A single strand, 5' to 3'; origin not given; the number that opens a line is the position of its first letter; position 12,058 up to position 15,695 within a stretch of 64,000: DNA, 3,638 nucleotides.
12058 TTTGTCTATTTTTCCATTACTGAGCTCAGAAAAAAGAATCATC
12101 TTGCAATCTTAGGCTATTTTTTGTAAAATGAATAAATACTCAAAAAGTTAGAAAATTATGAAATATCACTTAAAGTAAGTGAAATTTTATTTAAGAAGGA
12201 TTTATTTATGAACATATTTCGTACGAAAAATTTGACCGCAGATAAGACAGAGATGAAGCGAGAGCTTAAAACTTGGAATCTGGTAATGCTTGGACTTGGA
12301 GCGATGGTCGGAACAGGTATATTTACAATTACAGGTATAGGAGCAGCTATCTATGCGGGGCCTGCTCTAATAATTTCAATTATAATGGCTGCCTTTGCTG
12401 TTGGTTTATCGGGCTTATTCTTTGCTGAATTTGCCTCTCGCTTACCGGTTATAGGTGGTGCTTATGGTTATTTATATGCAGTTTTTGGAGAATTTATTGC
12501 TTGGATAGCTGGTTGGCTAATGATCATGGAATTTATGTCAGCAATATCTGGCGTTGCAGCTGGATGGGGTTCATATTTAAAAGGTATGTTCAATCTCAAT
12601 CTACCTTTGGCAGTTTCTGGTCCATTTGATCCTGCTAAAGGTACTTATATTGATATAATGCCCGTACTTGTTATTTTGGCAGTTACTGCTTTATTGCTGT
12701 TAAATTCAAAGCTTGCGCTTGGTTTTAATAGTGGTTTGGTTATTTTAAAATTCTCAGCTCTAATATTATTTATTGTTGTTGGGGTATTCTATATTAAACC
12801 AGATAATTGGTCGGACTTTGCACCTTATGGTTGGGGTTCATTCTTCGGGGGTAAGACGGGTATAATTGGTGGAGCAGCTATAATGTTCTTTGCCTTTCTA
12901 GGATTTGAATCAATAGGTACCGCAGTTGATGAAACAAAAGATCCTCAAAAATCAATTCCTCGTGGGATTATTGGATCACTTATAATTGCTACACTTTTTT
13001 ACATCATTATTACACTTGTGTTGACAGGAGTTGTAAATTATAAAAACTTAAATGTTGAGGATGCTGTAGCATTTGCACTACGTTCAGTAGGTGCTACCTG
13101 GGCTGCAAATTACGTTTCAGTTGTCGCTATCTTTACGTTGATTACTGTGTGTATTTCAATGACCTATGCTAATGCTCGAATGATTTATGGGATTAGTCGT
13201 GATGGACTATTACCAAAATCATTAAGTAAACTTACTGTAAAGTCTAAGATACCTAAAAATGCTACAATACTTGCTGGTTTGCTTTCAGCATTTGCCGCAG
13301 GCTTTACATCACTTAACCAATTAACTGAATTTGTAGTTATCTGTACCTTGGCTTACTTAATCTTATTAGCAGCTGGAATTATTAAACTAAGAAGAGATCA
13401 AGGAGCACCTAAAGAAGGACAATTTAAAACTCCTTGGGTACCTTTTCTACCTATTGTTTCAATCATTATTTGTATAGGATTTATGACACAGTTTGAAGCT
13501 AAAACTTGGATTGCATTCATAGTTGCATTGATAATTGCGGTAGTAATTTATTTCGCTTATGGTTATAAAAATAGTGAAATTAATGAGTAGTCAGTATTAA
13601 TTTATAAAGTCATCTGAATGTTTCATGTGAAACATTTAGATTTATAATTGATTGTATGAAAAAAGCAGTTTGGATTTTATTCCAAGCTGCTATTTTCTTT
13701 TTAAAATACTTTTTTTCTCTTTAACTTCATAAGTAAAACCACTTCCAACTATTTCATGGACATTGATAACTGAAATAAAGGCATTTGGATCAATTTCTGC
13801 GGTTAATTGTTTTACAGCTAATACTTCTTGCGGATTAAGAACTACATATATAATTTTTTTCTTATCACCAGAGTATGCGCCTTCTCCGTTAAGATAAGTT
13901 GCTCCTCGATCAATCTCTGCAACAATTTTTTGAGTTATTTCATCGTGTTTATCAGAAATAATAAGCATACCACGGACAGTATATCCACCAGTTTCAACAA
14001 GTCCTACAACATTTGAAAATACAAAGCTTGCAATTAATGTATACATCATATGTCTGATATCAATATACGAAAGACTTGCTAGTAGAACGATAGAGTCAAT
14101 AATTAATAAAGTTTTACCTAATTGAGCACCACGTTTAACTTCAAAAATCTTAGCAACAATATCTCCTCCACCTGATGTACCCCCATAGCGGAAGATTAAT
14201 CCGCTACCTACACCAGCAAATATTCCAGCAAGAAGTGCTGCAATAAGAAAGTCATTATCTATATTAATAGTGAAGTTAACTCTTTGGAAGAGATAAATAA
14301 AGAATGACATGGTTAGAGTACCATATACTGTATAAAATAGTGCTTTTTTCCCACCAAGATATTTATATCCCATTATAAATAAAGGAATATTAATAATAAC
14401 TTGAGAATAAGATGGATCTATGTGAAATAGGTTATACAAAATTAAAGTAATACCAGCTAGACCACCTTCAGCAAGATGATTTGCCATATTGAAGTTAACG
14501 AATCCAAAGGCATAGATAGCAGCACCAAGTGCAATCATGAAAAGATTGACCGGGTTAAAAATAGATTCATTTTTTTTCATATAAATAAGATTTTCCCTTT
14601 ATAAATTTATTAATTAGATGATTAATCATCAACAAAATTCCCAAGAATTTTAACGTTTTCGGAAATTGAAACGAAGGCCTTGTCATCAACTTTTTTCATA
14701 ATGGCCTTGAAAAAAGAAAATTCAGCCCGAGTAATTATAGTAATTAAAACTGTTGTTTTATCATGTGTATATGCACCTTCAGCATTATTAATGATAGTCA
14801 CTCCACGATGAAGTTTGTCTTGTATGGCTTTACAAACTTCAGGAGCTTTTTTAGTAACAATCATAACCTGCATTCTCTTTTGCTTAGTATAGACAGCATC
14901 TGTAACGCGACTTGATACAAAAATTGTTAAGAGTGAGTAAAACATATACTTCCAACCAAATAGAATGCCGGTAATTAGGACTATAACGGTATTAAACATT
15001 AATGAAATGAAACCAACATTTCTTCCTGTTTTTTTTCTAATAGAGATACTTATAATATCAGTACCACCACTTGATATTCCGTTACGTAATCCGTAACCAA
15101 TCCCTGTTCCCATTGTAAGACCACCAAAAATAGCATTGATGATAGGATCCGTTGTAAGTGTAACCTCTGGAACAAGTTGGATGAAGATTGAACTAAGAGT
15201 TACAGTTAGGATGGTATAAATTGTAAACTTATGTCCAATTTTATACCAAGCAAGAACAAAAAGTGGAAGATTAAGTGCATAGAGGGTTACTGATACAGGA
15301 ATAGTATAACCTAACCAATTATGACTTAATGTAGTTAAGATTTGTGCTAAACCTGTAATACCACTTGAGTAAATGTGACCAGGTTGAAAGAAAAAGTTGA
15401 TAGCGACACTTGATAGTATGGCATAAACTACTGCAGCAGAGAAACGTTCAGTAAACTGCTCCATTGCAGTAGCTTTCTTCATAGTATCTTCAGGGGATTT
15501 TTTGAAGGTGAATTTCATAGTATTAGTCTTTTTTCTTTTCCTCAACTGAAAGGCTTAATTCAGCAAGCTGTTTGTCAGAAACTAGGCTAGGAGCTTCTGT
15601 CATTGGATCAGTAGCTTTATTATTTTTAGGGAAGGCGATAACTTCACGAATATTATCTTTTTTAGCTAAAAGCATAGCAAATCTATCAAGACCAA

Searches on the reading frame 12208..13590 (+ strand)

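Call 34: search_protein_families(library=pfam, proteins=[window:12208-13590:+], max_evalue=0.00001)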
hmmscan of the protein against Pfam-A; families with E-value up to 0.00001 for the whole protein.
window:12208-13590:+ (460 aa): 3 families
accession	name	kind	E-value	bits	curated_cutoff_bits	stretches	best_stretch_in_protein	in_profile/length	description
PF13520.12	AA_permease_2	-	4.4e-51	174.6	27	1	20-446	1-426/427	Amino acid permease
PF00324.27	AA_permease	-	4.2e-41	141.6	24.6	1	25-451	2-457/470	Amino acid permease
PF13906.12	AA_permease_C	-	2.3e-13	50.5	27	1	406-456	1-51/51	C-terminus of AA_permease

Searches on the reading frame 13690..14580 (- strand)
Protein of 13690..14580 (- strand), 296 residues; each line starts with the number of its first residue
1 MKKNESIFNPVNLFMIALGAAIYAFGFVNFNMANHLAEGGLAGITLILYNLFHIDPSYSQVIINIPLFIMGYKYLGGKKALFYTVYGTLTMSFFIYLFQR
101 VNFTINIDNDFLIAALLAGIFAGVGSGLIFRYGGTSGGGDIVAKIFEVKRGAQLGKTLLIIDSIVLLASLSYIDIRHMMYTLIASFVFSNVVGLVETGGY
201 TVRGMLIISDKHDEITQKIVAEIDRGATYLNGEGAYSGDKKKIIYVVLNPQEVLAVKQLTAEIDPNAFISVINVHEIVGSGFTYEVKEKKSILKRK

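Call 34: search_protein_families(library=pfam, proteins=[window:13690-14580:-], max_evalue=0.00001)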
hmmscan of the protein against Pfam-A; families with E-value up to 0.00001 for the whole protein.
window:13690-14580:- (296 aa): 2 families
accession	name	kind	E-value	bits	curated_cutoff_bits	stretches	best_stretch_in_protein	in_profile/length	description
PF02588.21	YitT_membrane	-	2.6e-54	184.2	24.3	1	13-219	2-204/205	Uncharacterised 5xTM membrane BCR, YitT family COG1284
PF10035.14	DUF2179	-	3.9e-21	75.1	22.8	1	225-279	1-55/55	Uncharacterized protein conserved in bacteria (DUF2179)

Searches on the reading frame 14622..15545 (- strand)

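Call 34: search_protein_families(library=pfam, proteins=[window:14622-15545:-], max_evalue=0.00001)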
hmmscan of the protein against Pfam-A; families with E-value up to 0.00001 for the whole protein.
window:14622-15545:- (307 aa): 2 families
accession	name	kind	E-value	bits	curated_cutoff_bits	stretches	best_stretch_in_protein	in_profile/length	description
PF02588.21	YitT_membrane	-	2.3e-58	197.4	24.3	1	36-241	3-204/205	Uncharacterised 5xTM membrane BCR, YitT family COG1284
PF10035.14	DUF2179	-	2.4e-16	59.7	22.8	1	247-302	1-55/55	Uncharacterized protein conserved in bacteria (DUF2179)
